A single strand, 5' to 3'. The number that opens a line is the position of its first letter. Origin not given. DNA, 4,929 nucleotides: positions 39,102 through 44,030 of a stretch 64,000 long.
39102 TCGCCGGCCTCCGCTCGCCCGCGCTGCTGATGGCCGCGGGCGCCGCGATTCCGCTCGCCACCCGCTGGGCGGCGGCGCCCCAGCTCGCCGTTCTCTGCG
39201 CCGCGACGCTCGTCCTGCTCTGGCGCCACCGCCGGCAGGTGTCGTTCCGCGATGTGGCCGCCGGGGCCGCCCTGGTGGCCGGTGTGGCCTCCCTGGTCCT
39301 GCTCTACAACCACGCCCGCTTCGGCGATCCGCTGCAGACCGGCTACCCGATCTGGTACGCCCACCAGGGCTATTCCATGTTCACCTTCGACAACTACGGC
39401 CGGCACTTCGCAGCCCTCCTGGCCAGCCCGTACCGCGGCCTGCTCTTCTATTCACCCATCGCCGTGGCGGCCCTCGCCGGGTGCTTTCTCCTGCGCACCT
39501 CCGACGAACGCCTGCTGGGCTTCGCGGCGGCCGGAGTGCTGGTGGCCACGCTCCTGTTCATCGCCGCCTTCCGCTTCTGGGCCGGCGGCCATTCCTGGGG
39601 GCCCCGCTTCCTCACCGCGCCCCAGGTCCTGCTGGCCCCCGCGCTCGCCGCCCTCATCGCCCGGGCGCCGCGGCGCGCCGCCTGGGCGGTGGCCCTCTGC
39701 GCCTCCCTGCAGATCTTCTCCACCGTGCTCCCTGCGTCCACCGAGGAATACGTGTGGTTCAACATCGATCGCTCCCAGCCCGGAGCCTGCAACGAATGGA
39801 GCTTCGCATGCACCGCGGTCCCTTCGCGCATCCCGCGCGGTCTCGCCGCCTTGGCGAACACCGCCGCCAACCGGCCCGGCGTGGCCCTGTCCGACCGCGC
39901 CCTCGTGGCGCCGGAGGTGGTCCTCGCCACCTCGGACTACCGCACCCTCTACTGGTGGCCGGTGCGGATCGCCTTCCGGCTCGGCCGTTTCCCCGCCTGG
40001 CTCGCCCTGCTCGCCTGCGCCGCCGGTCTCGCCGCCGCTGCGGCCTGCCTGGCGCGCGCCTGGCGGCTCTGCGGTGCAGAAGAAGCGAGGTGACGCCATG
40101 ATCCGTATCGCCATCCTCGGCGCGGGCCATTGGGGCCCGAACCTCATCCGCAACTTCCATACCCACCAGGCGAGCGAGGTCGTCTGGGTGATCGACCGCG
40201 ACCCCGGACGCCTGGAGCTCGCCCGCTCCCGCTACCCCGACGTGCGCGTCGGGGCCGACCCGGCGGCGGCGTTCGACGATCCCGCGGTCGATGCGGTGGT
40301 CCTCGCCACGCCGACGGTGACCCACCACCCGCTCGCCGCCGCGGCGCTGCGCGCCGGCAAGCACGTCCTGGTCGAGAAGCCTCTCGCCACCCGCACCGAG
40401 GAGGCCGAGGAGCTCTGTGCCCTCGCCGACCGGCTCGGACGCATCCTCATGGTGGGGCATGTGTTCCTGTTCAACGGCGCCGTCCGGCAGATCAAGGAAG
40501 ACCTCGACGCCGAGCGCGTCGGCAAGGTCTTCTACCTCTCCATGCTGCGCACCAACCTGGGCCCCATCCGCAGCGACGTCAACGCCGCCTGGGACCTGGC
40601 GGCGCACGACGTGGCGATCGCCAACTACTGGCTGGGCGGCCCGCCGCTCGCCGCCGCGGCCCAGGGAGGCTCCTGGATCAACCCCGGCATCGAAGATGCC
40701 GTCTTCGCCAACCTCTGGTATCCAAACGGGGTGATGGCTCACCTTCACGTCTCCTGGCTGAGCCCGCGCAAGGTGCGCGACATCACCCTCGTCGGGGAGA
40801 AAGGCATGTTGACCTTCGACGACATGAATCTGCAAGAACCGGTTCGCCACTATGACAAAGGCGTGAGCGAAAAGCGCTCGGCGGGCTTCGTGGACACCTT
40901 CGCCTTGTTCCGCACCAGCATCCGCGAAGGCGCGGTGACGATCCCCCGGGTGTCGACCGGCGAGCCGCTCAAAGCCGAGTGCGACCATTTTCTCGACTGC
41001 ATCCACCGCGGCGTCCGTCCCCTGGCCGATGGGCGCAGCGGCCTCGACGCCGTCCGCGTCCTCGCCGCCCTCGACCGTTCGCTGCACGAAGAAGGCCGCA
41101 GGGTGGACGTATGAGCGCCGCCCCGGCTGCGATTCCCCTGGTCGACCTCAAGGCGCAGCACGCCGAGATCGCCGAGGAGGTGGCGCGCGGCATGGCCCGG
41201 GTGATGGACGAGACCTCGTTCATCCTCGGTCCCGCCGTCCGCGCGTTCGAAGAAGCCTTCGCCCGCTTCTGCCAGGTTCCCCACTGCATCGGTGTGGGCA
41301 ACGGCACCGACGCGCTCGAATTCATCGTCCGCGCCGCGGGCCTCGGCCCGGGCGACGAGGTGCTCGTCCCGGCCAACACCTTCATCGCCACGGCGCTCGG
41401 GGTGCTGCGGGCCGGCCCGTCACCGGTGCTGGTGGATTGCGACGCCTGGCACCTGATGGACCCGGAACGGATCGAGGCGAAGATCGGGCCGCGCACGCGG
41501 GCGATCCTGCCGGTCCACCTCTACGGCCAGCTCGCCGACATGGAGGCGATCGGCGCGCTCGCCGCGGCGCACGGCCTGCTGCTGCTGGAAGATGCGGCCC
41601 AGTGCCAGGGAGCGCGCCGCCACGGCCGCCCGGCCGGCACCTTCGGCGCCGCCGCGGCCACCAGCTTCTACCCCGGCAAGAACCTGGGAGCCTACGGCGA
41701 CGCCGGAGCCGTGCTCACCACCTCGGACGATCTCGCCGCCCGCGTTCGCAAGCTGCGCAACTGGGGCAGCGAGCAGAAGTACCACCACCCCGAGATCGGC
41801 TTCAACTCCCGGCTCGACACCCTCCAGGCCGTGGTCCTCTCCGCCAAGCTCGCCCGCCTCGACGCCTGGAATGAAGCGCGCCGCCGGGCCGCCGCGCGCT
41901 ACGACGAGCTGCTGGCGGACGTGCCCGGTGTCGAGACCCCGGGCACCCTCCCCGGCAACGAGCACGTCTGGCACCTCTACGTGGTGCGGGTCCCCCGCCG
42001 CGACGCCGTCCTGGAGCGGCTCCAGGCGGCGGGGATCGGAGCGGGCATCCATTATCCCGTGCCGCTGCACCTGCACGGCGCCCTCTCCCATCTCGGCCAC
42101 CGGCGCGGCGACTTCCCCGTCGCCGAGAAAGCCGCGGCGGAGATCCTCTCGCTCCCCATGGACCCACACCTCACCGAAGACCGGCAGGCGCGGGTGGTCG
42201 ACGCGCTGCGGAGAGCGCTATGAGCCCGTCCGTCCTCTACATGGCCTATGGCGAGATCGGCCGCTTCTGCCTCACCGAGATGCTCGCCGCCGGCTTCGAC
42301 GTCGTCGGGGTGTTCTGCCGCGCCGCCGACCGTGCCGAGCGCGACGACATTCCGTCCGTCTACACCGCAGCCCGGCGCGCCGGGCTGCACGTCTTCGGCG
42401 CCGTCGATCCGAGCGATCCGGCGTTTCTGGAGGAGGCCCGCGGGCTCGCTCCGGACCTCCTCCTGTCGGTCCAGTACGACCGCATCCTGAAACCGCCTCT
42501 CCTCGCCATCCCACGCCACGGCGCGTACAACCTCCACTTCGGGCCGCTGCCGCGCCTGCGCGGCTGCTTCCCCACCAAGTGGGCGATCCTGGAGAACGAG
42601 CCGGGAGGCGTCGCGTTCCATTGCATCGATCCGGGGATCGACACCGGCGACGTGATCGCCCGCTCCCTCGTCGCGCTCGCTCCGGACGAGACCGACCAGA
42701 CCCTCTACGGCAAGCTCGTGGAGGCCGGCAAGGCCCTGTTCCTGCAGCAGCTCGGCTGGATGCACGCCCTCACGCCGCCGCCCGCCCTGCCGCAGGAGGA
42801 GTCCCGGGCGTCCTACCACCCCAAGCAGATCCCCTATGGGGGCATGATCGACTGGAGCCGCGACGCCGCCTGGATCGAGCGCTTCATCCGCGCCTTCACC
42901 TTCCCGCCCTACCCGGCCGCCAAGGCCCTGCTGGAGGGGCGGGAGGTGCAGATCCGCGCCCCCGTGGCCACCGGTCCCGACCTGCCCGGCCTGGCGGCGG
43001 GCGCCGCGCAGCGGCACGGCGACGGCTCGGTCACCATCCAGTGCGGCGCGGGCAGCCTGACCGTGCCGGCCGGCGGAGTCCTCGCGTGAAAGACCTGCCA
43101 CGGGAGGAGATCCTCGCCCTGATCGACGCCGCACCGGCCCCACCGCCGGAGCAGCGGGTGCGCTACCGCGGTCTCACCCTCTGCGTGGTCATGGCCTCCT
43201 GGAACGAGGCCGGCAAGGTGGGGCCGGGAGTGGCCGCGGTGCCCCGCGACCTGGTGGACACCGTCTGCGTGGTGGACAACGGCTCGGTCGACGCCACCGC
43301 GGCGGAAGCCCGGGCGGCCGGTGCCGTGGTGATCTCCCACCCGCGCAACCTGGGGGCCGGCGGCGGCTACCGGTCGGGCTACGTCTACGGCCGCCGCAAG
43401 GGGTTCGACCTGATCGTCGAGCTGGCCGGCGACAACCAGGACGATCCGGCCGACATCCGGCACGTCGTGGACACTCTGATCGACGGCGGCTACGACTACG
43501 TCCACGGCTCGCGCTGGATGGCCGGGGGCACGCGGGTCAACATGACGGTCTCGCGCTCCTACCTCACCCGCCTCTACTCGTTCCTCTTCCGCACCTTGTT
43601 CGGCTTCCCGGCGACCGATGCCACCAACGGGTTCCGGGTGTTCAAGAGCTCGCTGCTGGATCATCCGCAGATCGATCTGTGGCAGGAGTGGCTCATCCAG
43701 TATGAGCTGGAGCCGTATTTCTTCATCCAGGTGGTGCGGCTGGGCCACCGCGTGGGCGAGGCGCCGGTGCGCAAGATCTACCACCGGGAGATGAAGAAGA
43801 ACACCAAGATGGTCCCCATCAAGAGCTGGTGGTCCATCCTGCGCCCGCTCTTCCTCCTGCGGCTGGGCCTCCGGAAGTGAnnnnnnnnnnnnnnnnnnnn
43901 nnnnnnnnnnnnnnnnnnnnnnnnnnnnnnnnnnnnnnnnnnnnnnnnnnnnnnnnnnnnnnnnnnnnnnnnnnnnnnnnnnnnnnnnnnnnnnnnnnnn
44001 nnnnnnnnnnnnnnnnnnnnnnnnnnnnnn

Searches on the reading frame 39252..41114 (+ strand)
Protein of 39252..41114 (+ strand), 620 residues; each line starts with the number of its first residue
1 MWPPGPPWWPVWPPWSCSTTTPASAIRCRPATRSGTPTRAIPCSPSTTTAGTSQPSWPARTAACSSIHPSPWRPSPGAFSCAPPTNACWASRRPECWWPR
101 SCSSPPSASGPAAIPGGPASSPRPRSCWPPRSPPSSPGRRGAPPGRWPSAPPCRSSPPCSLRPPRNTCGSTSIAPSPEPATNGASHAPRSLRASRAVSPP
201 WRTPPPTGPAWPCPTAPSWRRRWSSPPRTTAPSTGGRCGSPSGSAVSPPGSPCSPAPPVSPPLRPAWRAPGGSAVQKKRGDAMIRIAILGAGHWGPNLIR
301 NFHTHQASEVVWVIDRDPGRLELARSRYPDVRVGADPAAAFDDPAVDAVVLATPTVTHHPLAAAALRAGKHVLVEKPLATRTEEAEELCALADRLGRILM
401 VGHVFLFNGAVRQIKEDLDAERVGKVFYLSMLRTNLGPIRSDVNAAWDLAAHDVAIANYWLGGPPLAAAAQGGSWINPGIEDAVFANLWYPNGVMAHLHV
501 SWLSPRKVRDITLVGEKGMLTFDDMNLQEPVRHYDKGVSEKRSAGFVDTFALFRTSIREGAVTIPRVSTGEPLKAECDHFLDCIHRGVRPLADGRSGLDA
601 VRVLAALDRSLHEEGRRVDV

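Call 39: search_protein_families(library=pfam, proteins=[window:39252-41114:+], max_evalue=0.0001)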
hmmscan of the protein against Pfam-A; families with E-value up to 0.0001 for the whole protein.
window:39252-41114:+ (620 aa): 4 families
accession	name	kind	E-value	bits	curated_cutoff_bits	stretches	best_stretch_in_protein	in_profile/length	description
PF01408.29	GFO_IDH_MocA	-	1.7e-27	96.9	24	1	284-403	1-120/120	Oxidoreductase family, NAD-binding Rossmann fold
PF22725.1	GFO_IDH_MocA_C3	-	7.7e-14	52.2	27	1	412-520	2-123/124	GFO/IDH/MocA C-terminal domain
PF02894.22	GFO_IDH_MocA_C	-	5.5e-08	33.3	22.9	1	447-619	44-217/218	Oxidoreductase family, C-terminal alpha/beta domain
PF03807.23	F420_oxidored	-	3.7e-05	24.7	21.6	1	285-370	1-86/94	NADP oxidoreductase coenzyme F420-dependent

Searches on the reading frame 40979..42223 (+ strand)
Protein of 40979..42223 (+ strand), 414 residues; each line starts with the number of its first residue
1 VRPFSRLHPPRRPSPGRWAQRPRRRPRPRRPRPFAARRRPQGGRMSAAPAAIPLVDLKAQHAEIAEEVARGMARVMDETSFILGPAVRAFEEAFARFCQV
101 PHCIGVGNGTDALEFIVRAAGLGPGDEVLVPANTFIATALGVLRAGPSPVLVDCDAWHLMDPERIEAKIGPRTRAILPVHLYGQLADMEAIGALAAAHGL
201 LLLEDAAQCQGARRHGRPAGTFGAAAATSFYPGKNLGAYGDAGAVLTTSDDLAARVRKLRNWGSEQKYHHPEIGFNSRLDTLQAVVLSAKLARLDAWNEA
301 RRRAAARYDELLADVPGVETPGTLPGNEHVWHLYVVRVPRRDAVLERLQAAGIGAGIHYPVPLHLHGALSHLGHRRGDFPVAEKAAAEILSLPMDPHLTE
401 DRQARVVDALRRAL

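Call 39: search_protein_families(library=pfam, proteins=[window:40979-42223:+], max_evalue=0.0001)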
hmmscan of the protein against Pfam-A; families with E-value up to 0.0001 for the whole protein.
window:40979-42223:+ (414 aa): 3 families
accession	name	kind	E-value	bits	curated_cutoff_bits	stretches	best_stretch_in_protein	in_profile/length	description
PF01041.23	DegT_DnrJ_EryC1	-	3.2e-112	375.8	19.8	1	64-411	3-360/360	DegT/DnrJ/EryC1/StrS aminotransferase family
PF00155.27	Aminotran_1_2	-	6.1e-05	22.8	19.7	0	78-261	33-246/361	Aminotransferase class I and II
PF00266.25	Aminotran_5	-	7.7e-05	22.3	21.5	0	46-211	5-181/371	Aminotransferase class-V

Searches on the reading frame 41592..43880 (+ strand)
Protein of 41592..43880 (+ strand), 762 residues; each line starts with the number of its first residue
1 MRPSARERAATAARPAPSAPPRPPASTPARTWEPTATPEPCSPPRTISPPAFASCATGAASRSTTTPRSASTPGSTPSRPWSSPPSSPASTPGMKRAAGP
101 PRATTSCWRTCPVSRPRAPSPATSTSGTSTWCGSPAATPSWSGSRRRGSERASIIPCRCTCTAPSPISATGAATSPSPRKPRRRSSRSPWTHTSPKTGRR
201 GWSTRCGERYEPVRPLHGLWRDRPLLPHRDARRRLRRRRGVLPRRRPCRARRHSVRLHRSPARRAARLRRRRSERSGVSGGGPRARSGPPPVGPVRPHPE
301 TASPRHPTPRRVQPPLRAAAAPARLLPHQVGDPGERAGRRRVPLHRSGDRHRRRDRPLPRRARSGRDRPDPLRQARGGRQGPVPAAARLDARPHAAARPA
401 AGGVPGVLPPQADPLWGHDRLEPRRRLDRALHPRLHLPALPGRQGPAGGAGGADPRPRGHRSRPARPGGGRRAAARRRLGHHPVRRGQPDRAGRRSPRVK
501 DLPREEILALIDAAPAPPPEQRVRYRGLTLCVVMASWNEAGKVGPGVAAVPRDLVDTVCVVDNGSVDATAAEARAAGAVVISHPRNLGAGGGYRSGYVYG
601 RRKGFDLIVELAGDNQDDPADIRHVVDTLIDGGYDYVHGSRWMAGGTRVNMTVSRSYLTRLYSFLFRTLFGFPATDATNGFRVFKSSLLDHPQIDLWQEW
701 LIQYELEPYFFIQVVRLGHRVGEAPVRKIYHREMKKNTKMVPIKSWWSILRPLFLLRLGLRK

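Call 39: search_protein_families(library=pfam, proteins=[window:41592-43880:+], max_evalue=0.0001)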
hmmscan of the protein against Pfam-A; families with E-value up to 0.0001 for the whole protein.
window:41592-43880:+ (762 aa): 1 family
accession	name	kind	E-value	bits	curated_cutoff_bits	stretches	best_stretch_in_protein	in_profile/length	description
PF00535.33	Glycos_transf_2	-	2.5e-12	47.5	23.3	1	531-689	1-164/168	Glycosyl transferase family 2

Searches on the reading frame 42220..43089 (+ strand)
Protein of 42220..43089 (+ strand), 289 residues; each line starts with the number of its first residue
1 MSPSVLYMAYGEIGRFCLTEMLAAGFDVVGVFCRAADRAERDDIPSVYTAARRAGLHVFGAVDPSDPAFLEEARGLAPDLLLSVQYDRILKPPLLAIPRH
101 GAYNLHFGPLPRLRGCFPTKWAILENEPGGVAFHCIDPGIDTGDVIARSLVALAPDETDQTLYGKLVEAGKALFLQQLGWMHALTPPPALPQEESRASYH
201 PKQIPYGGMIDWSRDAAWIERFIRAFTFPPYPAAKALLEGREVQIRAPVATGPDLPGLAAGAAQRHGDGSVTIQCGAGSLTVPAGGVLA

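Call 39: search_protein_families(library=pfam, proteins=[window:42220-43089:+], max_evalue=0.0001)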
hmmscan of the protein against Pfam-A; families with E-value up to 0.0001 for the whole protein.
window:42220-43089:+ (289 aa): 2 families
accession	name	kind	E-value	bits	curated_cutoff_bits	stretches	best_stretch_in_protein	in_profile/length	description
PF00551.24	Formyl_trans_N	-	3.9e-18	66.3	26.1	1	33-176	35-179/181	Formyl transferase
PF02911.23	Formyl_trans_C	-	2.6e-07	31.2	21.1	1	208-282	7-79/100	Formyl transferase, C-terminal domain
